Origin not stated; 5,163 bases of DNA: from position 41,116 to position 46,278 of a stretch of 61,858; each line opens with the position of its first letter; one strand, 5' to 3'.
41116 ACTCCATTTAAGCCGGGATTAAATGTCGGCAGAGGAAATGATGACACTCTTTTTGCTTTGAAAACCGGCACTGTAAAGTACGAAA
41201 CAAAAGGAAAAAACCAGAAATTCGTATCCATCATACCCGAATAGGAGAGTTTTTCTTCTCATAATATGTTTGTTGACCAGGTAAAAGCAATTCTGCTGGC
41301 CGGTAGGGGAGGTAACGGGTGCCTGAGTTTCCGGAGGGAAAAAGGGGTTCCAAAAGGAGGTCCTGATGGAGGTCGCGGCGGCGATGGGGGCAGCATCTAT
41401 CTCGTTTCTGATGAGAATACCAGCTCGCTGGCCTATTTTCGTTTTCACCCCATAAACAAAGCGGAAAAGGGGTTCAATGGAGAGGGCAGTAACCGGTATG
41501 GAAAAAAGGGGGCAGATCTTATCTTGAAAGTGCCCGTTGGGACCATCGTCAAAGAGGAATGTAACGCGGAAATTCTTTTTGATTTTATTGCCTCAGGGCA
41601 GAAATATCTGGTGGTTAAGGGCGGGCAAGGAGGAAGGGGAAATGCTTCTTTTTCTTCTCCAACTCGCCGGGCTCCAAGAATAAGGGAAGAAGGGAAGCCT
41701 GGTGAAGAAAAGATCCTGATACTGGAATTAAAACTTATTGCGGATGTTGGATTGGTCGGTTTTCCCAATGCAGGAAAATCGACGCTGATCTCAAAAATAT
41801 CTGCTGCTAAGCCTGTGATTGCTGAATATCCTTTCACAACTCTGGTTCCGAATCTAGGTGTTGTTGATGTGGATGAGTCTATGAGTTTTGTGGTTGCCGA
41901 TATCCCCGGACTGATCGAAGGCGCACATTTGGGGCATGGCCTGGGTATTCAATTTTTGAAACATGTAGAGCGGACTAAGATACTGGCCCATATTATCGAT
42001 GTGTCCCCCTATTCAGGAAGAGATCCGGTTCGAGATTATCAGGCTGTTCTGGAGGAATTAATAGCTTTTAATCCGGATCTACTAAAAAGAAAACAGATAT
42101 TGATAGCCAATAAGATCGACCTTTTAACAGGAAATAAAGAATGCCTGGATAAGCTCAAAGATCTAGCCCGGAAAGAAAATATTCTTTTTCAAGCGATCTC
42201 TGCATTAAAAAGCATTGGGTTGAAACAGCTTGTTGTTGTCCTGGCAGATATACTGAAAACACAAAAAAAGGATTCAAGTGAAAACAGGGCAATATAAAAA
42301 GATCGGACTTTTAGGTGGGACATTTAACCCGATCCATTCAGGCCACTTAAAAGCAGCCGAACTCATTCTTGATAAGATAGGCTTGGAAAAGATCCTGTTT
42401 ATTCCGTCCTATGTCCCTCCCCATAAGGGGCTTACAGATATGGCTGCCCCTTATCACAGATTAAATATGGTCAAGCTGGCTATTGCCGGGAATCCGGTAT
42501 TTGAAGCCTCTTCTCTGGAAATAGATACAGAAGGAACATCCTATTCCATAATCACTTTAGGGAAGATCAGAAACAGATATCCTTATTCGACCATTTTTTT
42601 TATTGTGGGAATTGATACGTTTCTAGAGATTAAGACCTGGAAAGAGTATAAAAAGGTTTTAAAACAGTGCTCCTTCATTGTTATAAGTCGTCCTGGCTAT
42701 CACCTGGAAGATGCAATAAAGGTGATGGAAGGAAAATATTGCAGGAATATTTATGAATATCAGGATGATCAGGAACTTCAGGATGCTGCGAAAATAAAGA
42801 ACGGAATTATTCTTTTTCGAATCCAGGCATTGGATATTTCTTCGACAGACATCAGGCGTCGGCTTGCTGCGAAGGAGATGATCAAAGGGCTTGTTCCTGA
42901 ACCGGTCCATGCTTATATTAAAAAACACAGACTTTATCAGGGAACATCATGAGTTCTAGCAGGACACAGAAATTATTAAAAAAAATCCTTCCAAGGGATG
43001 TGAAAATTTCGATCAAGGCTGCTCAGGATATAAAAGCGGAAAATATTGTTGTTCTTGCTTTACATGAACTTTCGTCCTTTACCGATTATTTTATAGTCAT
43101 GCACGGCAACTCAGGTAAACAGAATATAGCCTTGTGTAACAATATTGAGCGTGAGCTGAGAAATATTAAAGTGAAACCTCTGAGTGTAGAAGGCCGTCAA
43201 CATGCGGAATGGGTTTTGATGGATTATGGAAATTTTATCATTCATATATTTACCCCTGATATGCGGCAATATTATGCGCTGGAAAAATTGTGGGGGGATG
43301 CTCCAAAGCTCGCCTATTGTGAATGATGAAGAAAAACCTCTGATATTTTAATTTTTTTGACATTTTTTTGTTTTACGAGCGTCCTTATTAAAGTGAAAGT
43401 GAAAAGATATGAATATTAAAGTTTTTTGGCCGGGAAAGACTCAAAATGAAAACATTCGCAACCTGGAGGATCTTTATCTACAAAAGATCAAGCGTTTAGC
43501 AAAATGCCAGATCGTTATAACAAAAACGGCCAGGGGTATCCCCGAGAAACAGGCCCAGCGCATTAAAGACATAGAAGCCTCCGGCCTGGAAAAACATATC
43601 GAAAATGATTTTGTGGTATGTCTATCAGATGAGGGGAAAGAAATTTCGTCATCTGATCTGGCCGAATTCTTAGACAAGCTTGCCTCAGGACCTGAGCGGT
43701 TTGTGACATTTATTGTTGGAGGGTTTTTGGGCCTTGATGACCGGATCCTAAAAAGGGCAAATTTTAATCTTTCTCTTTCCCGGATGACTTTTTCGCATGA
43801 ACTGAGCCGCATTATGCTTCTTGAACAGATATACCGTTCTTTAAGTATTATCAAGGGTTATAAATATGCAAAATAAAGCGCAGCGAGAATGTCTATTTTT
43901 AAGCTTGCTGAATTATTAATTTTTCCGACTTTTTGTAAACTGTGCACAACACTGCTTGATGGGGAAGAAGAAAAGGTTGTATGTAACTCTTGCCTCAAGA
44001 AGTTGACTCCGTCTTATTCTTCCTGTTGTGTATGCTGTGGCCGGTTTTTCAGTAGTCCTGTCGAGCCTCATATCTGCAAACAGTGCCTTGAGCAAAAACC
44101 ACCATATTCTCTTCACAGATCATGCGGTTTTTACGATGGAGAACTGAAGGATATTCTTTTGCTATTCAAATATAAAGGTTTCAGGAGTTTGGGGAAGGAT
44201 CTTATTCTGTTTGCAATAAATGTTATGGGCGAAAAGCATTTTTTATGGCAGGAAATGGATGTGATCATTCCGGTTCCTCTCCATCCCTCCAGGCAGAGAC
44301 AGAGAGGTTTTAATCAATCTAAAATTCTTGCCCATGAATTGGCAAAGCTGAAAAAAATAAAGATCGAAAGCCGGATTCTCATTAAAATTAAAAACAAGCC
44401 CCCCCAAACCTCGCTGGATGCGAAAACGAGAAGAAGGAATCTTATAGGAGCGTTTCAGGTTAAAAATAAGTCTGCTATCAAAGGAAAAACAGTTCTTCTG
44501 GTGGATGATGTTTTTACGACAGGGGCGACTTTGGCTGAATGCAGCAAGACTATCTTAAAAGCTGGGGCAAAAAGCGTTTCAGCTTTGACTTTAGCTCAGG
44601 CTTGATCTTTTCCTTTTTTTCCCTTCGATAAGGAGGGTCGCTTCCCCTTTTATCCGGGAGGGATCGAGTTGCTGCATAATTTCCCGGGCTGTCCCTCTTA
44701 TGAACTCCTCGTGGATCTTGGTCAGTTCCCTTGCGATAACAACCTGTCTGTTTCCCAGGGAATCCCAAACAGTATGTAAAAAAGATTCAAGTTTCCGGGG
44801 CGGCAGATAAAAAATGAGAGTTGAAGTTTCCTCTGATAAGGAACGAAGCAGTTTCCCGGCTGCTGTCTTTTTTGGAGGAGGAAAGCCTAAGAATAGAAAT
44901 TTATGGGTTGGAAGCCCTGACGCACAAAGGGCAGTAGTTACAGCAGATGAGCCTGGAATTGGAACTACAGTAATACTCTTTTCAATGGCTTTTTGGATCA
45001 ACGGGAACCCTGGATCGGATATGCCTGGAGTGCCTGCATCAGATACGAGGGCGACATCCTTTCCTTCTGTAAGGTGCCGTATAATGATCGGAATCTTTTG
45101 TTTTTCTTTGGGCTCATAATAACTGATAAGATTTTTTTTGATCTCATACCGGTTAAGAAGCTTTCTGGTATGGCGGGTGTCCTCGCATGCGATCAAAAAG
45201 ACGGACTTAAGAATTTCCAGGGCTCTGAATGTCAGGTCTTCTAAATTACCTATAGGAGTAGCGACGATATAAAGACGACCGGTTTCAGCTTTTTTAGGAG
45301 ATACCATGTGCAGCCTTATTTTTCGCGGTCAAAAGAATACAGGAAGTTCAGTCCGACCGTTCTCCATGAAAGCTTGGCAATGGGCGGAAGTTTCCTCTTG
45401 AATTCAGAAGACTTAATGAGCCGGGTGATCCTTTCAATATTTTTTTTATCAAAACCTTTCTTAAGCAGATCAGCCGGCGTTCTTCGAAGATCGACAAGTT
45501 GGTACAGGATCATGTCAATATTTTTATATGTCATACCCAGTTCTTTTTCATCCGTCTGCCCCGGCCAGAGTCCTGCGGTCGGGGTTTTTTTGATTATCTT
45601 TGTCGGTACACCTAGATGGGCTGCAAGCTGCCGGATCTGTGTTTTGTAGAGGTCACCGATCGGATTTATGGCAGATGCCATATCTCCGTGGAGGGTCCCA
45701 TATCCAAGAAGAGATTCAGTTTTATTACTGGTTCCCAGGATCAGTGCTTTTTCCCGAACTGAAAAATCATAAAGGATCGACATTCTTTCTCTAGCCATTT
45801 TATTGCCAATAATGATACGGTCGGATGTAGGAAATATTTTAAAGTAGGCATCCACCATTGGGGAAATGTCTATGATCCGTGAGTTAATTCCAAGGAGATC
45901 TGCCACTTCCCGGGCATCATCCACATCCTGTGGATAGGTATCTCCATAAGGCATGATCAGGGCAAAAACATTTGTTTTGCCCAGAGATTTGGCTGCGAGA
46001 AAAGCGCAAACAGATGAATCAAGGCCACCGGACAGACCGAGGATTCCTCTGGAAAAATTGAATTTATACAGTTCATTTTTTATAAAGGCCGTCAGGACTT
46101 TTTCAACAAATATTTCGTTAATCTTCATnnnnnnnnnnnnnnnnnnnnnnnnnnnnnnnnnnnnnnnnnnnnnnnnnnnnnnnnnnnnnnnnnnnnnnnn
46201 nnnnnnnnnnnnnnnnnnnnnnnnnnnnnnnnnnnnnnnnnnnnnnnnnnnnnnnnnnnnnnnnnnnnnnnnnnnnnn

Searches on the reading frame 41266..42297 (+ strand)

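Call 63: search_protein_families(library=pfam, proteins=[window:41266-42297:+], max_evalue=0.00001)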
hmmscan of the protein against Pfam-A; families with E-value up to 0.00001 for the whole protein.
window:41266-42297:+ (343 aa): 3 families
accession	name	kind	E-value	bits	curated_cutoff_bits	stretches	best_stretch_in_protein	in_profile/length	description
PF01018.28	GTP1_OBG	-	6.9e-56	188.6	27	1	3-157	1-155/155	GTP1/OBG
PF01926.29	MMR_HSR1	-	6.5e-23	81.4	21.9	1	160-283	1-113/113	50S ribosome-binding GTPase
PF02421.24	FeoB_N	-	1.9e-07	31.2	27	1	161-216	3-57/156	Ferrous iron transport protein B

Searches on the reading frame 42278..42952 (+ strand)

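Call 63: search_protein_families(library=pfam, proteins=[window:42278-42952:+], max_evalue=0.00001)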
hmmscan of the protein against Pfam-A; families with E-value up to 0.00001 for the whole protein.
window:42278-42952:+ (224 aa): 1 family
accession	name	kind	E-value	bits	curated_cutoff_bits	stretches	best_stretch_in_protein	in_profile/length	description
PF01467.32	CTP_transf_like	-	3.6e-23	82.6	21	1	11-195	1-133/133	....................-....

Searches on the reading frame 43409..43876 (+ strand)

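Call 63: search_protein_families(library=pfam, proteins=[window:43409-43876:+], max_evalue=0.00001)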
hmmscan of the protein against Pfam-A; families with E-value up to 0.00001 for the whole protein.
window:43409-43876:+ (155 aa): 1 family
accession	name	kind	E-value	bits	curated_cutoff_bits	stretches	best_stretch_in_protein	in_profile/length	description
PF02590.22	SPOUT_MTase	-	1e-39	136.5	27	1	1-153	1-153/154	Predicted SPOUT methyltransferase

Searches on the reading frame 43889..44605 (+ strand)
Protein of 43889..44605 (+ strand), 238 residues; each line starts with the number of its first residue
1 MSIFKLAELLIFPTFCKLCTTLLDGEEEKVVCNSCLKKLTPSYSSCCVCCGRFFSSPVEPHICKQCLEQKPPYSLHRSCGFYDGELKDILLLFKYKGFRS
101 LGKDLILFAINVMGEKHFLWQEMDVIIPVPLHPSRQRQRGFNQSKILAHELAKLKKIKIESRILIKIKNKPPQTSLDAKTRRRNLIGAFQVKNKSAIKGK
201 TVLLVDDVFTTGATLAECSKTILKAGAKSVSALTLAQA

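Call 63: search_protein_families(library=pfam, proteins=[window:43889-44605:+], max_evalue=0.00001)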
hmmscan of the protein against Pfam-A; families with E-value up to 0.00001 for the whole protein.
window:43889-44605:+ (238 aa): 2 families
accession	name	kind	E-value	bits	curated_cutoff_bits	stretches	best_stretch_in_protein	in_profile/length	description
PF00156.33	Pribosyltran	-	2.1e-08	34.1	26.3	1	146-236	46-124/158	Phosphoribosyl transferase domain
PF18912.6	DZR_2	-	3e-06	27.4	27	1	10-67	4-56/56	Double zinc ribbon domain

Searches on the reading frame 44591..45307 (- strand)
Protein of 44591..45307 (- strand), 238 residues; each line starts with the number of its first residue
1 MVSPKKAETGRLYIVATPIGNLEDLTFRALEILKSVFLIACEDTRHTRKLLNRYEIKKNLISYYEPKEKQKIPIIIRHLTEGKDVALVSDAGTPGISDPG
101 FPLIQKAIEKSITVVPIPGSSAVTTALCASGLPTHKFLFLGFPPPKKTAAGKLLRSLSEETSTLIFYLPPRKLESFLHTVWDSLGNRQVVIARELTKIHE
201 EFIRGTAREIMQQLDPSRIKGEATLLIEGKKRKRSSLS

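Call 63: search_protein_families(library=pfam, proteins=[window:44591-45307:-], max_evalue=0.00001)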
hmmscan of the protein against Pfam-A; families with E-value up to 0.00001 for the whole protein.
window:44591-45307:- (238 aa): 1 family
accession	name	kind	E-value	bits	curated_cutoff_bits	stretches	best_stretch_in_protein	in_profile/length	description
PF00590.25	TP_methylase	-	1.8e-28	100.4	27.8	1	11-210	1-211/212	Tetrapyrrole (Corrin/Porphyrin) Methylases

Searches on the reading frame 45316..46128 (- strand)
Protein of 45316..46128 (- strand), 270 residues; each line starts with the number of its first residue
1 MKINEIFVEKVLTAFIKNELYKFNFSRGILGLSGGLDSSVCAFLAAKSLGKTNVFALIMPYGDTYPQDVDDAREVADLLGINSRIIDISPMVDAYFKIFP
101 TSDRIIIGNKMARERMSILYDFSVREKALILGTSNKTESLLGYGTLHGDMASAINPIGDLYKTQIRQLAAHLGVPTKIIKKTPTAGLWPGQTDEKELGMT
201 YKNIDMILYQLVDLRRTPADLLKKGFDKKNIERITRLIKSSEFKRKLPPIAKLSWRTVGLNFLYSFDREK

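Call 63: search_protein_families(library=pfam, proteins=[window:45316-46128:-], max_evalue=0.00001)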
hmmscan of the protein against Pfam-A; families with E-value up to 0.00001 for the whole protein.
window:45316-46128:- (270 aa): 4 families
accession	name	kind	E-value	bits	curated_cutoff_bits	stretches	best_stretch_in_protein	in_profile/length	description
PF02540.23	NAD_synthase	-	1.4e-80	270.3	21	1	11-248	4-242/242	NAD synthase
PF06508.19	QueC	-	1.8e-08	34.6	22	1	29-91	3-63/210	Queuosine biosynthesis protein QueC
PF03054.22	tRNA_Me_trans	-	1.4e-07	31.8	20.6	0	29-88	4-72/202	tRNA methyl transferase HUP domain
PF00733.27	Asn_synthase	-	3.5e-06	27.4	21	1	32-90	24-81/354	Asparagine synthase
